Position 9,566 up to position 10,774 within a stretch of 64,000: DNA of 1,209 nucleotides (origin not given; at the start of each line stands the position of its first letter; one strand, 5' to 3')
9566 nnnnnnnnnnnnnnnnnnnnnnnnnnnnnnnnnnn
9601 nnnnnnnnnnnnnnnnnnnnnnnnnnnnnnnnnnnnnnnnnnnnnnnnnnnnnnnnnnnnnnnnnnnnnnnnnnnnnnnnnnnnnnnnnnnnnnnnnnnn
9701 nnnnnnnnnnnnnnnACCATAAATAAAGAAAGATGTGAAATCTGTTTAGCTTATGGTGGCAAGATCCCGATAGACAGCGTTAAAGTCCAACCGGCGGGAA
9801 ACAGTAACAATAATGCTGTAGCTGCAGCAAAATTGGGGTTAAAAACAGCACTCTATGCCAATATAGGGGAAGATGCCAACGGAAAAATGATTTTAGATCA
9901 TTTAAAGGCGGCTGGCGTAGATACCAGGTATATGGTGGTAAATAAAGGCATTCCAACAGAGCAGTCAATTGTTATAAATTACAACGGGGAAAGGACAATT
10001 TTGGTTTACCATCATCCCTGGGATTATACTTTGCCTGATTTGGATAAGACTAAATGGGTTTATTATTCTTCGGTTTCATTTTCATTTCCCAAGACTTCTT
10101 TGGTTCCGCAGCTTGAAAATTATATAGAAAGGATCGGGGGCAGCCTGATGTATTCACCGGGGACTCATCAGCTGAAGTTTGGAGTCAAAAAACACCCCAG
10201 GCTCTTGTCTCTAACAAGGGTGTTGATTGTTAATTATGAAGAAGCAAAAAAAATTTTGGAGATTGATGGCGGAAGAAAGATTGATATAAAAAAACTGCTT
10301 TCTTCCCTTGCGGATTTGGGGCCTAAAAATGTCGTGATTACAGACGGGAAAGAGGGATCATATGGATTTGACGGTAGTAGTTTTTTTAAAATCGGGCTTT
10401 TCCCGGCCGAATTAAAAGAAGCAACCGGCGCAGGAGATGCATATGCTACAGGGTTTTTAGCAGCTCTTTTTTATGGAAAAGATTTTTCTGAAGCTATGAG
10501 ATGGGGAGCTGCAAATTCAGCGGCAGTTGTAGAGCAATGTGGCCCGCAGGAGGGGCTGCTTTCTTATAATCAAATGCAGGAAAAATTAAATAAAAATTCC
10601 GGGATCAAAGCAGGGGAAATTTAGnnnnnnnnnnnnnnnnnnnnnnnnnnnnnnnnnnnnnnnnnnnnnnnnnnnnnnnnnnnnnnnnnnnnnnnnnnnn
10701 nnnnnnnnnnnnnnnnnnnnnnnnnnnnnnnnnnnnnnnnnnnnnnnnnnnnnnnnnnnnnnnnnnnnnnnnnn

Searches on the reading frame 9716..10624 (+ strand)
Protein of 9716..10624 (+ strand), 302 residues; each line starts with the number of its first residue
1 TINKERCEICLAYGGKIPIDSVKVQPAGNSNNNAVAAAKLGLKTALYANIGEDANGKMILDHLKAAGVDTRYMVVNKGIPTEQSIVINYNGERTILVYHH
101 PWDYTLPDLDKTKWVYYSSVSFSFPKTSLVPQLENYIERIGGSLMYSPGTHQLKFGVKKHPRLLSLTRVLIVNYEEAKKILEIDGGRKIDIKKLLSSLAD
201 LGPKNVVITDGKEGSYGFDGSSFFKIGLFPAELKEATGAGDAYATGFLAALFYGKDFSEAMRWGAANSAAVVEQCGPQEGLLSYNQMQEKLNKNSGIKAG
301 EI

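Call 6: search_protein_families(library=pfam, max_evalue=10, proteins=[window:9716-10624:+])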
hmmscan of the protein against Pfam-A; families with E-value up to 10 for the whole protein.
window:9716-10624:+ (302 aa): 3 families
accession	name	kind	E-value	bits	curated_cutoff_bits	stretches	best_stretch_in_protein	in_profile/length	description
PF00294.29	PfkB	-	8.3e-41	140.7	25.8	1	17-280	26-298/302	pfkB family carbohydrate kinase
PF08543.17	Phos_pyr_kin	-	9.4e-08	32.2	27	1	162-266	115-226/246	Phosphomethylpyrimidine kinase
PF24367.1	DUF7523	-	0.061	14.1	27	1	157-186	10-39/158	Family of unknown function (DUF7523)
